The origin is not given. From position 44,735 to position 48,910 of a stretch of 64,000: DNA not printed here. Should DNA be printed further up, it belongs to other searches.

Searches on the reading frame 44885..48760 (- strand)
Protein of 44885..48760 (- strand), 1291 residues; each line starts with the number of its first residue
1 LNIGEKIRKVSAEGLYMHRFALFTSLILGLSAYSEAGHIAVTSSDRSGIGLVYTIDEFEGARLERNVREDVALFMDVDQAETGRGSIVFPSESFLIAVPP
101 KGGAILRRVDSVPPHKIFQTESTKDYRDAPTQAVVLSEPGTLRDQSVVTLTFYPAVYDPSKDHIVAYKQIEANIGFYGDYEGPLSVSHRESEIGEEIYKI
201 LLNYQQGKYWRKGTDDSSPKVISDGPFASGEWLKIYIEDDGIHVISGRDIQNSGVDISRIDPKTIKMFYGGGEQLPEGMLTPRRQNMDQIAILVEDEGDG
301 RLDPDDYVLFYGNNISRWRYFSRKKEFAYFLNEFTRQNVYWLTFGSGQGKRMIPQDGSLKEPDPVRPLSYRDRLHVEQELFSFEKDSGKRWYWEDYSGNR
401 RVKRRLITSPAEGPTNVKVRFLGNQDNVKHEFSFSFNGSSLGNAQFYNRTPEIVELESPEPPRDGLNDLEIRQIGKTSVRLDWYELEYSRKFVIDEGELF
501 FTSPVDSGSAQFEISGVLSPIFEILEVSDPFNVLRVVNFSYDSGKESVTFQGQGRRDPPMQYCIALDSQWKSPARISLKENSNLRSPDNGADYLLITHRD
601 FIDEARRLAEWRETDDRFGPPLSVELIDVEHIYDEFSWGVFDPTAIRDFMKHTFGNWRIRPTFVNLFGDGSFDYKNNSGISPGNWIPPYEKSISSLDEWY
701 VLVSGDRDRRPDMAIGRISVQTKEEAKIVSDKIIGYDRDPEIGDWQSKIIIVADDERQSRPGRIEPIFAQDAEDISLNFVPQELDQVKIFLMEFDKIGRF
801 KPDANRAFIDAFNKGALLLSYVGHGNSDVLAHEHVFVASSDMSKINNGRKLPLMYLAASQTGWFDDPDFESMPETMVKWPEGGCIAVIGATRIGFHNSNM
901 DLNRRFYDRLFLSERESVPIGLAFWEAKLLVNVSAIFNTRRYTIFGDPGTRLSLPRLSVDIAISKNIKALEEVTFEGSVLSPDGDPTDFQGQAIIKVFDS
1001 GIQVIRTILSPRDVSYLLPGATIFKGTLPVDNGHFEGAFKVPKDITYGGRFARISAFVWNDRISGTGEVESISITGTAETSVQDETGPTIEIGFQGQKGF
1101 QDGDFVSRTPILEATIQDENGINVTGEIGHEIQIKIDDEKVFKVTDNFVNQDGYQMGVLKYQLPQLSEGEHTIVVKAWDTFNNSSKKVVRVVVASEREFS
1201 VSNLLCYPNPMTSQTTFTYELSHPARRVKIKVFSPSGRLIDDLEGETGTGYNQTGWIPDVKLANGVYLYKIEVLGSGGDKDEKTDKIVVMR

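Call 55: search_protein_families(library=pfam, proteins=[window:44885-48760:-], max_evalue=0.00001)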
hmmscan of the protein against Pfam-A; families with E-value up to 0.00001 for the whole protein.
window:44885-48760:- (1291 aa): 2 families
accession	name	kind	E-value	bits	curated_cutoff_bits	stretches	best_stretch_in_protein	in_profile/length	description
PF01364.23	Peptidase_C25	-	6e-80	269.7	23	1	593-952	1-374/374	Peptidase family C25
PF08126.16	Propeptide_C25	-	5.6e-07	29.3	22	1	123-178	119-174/205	Propeptide_C25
